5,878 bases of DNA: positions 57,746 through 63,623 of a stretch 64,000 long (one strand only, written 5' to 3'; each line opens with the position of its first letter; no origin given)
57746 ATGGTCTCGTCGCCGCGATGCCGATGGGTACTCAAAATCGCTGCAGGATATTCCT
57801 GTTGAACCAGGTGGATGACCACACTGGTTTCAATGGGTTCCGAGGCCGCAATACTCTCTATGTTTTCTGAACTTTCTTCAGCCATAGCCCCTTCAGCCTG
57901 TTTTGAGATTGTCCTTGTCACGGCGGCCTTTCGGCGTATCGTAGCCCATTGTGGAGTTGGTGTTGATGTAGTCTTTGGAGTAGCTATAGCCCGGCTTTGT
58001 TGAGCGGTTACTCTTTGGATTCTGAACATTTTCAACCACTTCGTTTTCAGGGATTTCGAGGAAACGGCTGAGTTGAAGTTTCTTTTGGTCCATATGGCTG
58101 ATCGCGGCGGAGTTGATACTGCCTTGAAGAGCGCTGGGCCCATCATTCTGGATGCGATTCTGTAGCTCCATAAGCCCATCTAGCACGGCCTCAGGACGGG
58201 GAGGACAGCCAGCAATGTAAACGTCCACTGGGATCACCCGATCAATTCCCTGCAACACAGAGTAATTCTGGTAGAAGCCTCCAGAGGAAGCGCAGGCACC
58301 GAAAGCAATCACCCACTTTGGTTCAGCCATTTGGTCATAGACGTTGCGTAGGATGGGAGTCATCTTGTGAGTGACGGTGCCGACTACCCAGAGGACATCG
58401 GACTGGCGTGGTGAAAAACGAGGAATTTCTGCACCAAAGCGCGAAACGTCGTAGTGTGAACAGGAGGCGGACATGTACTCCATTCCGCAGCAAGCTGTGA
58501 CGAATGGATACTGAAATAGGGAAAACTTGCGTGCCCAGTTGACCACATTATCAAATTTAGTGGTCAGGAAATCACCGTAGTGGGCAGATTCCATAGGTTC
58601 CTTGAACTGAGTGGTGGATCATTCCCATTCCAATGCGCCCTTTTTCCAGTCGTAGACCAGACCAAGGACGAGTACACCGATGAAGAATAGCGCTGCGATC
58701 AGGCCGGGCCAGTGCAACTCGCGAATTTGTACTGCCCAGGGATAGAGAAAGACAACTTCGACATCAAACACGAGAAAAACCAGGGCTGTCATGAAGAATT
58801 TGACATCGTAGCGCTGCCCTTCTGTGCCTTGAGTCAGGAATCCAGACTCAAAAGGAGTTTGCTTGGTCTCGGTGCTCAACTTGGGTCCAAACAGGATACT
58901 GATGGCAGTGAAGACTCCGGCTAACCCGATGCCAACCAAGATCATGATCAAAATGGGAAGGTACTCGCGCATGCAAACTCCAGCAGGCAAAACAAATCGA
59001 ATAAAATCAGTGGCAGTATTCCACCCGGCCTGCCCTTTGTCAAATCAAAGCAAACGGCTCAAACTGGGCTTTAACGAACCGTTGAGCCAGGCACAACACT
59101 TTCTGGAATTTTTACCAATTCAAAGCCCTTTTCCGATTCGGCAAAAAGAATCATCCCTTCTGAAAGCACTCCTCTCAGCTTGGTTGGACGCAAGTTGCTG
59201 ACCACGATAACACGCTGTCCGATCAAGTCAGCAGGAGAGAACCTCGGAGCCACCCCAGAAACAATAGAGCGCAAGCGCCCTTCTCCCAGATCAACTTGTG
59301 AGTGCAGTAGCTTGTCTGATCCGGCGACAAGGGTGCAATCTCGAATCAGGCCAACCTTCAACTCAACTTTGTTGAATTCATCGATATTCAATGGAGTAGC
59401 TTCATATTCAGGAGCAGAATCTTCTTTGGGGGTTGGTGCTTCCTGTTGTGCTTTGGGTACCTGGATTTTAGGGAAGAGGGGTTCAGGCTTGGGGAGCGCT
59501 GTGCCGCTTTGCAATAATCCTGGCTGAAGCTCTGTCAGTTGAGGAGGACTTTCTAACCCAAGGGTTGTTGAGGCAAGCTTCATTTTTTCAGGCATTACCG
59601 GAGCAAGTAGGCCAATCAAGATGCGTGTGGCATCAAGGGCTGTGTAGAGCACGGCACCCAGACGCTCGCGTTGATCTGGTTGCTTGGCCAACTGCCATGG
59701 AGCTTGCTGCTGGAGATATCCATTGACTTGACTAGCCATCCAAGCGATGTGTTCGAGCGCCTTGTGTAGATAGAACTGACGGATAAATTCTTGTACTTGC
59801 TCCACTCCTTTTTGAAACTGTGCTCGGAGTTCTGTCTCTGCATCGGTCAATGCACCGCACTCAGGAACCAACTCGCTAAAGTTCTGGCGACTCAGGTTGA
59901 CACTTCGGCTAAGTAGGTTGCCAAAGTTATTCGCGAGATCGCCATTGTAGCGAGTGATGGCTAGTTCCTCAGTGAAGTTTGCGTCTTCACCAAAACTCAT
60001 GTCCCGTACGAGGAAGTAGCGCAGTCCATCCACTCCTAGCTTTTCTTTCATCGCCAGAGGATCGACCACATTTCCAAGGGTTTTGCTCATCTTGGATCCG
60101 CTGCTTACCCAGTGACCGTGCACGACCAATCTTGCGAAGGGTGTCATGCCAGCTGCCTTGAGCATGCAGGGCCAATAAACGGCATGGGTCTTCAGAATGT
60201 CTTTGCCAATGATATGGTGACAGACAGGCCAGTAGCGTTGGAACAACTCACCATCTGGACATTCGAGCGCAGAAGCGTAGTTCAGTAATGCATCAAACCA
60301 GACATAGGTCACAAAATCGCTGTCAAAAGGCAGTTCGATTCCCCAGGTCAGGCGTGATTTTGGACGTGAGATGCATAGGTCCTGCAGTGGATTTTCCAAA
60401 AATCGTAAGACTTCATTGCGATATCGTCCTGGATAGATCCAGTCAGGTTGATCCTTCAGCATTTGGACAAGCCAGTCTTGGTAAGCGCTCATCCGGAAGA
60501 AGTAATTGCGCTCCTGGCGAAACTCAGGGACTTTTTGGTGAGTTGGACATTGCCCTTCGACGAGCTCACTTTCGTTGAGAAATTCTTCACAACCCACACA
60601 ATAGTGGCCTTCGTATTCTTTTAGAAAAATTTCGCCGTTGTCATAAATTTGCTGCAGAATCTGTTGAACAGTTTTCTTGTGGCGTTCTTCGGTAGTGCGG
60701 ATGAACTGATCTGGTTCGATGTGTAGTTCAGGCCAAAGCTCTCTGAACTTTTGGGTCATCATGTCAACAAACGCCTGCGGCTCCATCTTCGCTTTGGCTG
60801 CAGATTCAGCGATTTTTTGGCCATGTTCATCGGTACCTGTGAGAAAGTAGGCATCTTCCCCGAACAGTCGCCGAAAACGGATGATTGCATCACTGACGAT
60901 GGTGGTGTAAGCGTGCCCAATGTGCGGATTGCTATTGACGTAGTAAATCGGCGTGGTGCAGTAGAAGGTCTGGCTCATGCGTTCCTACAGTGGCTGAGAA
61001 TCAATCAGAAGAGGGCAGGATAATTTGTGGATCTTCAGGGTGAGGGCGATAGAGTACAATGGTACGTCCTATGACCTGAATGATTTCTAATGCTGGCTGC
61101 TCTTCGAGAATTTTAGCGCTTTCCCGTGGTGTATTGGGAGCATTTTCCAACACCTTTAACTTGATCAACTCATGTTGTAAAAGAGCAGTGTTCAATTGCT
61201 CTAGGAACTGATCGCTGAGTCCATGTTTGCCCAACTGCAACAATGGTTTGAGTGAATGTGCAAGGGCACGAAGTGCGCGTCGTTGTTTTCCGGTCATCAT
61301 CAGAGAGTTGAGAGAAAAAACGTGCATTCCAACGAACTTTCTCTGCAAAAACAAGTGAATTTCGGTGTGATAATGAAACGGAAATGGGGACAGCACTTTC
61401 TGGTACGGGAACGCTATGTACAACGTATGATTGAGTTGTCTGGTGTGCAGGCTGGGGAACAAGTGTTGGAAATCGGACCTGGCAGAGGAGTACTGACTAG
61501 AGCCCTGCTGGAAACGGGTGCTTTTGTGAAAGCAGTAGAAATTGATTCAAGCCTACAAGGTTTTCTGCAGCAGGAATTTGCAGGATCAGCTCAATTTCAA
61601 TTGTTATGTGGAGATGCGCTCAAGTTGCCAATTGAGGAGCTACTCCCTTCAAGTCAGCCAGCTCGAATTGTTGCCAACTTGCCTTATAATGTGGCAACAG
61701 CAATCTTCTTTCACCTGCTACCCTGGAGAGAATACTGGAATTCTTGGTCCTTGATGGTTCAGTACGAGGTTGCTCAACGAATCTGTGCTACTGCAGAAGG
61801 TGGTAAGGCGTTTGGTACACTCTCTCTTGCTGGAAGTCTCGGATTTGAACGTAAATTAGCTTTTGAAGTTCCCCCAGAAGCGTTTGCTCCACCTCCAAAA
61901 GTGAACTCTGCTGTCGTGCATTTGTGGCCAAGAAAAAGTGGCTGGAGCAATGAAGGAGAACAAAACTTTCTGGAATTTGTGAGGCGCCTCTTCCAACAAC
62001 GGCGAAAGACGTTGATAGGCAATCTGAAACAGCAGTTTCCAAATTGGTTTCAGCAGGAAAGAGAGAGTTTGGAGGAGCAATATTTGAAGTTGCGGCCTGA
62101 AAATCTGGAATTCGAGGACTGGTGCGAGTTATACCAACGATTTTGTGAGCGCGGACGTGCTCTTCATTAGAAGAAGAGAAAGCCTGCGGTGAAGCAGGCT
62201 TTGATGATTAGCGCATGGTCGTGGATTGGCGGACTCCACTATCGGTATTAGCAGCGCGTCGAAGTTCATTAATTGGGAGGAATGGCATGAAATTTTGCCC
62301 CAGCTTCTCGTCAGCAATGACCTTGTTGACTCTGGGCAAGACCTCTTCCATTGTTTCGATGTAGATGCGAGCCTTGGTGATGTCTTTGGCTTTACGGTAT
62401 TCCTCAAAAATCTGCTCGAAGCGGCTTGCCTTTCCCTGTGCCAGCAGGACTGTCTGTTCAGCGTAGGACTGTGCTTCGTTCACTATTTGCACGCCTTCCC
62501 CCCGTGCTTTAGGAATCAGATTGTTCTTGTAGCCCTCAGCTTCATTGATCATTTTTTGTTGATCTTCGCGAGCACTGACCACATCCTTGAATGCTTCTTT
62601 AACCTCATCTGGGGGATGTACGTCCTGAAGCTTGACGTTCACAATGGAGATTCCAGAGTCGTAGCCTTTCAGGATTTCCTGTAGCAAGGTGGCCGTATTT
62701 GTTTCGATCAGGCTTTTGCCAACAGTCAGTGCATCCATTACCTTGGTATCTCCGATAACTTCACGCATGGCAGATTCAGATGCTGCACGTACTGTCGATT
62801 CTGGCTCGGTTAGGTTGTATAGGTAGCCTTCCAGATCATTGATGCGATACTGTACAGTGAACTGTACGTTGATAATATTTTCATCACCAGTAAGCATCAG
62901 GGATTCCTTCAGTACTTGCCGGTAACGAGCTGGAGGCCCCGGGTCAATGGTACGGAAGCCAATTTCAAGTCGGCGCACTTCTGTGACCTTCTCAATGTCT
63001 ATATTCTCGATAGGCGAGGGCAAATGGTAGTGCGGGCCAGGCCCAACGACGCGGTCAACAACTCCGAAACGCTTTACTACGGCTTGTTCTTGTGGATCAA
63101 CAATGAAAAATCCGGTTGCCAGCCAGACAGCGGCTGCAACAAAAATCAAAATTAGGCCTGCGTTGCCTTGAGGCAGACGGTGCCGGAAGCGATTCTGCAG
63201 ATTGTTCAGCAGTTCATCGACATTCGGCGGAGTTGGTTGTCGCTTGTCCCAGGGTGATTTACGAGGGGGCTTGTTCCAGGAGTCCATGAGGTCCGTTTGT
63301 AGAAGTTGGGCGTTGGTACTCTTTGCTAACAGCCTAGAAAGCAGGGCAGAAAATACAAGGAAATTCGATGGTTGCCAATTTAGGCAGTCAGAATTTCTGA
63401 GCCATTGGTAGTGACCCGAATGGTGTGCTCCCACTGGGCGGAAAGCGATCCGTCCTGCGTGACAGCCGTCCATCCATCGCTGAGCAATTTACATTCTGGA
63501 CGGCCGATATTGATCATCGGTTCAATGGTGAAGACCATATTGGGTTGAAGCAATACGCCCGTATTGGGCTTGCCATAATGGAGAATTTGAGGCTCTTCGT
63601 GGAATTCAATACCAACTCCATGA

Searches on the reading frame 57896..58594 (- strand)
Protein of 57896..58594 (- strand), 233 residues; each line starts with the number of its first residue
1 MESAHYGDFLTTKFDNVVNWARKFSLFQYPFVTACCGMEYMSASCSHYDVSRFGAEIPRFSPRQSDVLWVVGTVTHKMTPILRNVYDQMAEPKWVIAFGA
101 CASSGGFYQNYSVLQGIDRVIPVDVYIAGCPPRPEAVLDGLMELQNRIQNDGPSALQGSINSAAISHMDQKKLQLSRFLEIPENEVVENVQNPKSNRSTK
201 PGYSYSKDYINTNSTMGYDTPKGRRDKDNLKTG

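Call 85: search_protein_families(library=pfam, proteins=[window:57896-58594:-], max_evalue=0.00001)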
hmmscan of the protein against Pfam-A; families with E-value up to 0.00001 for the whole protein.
window:57896-58594:- (233 aa): 1 family
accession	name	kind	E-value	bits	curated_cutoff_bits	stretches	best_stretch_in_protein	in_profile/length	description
PF01058.29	Oxidored_q6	-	2.6e-27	95.5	27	1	35-144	1-128/128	NADH ubiquinone oxidoreductase, 20 Kd subunit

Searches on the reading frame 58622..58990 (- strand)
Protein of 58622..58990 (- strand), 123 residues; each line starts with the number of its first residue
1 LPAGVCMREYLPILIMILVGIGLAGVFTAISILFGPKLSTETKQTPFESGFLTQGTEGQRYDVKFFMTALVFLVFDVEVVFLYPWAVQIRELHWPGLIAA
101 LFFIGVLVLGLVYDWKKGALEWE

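Call 86: search_protein_families(library=pfam, proteins=[window:58622-58990:-], max_evalue=0.001)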
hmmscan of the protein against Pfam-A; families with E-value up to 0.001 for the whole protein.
window:58622-58990:- (123 aa): 1 family
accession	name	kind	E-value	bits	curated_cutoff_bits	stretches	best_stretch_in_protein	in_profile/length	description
PF00507.24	Oxidored_q4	-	1e-33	115.9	23.3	1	26-122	3-99/99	NADH-ubiquinone/plastoquinone oxidoreductase, chain 3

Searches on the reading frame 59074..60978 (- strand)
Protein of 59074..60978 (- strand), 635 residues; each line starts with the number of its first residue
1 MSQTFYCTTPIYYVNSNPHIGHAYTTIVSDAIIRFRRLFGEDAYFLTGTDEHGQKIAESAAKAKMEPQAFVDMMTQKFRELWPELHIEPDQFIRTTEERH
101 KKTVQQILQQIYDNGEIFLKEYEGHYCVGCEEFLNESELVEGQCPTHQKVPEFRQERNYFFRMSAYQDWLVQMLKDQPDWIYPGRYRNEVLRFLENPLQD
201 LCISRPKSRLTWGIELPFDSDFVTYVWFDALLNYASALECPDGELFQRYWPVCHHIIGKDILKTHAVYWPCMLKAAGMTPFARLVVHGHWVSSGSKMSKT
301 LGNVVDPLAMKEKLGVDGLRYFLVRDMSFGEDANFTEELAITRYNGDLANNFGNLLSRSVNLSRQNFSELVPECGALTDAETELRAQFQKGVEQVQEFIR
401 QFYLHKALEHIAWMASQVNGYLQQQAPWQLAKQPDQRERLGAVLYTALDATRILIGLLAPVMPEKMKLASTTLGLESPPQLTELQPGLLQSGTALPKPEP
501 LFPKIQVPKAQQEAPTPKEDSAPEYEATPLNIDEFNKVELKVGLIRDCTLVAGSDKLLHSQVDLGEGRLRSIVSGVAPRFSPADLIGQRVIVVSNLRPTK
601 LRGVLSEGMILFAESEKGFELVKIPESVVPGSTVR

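Call 86: search_protein_families(library=pfam, proteins=[window:59074-60978:-], max_evalue=0.001)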
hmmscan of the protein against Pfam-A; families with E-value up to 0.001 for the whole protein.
window:59074-60978:- (635 aa): 5 families
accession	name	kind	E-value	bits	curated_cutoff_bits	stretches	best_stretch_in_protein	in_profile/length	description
PF09334.17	tRNA-synt_1g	-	6.6e-103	344.9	20.1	2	148-359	173-390/391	tRNA synthetases class I (M)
PF00133.28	tRNA-synt_1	-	8.7e-34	117.4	22.7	3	225-335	300-413/414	tRNA synthetases class I (I, L, M and V)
PF01588.26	tRNA_bind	-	2.9e-21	75.8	27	1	540-632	1-95/96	Putative tRNA binding domain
PF19303.5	Anticodon_3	-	4.3e-12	46.6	23.5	1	371-506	1-136/152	Anticodon binding domain of methionyl tRNA ligase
PF01406.26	tRNA-synt_1e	-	9.3e-12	45.4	27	1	14-119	19-123/301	tRNA synthetases class I (C) catalytic domain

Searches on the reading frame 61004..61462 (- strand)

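Call 86: search_protein_families(library=pfam, proteins=[window:61004-61462:-], max_evalue=0.001)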
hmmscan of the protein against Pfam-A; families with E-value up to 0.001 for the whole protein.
window:61004-61462:- (153 aa): 1 family
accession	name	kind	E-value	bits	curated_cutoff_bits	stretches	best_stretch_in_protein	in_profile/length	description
PF01985.26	CRS1_YhbY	-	2.2e-27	95.6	27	1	56-139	1-84/84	CRS1 / YhbY (CRM) domain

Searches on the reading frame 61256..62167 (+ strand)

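Call 86: search_protein_families(library=pfam, proteins=[window:61256-62167:+], max_evalue=0.001)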
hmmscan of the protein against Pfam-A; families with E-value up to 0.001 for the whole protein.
window:61256-62167:+ (304 aa): 3 families
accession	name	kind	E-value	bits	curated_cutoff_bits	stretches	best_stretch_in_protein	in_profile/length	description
PF00398.26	RrnaAD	-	4e-45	154.4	24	1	41-292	5-257/263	Ribosomal RNA adenine dimethylase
PF13649.12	Methyltransf_25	-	0.00039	21.5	27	1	70-128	1-62/97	Methyltransferase domain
PF08241.18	Methyltransf_11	-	0.00051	21.1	21.2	0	71-128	1-58/95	Methyltransferase domain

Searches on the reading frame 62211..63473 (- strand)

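Call 86: search_protein_families(library=pfam, proteins=[window:62211-63473:-], max_evalue=0.001)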
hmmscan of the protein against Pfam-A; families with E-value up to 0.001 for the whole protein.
window:62211-63473:- (421 aa): 2 families
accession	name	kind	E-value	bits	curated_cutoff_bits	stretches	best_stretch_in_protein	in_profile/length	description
PF01145.31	Band_7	-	9.6e-26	91.3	23.6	1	123-315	1-175/176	SPFH domain / Band 7 family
PF12221.13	HflK_N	-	5.6e-05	23.4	22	1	65-101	2-42/44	Bacterial membrane protein N terminal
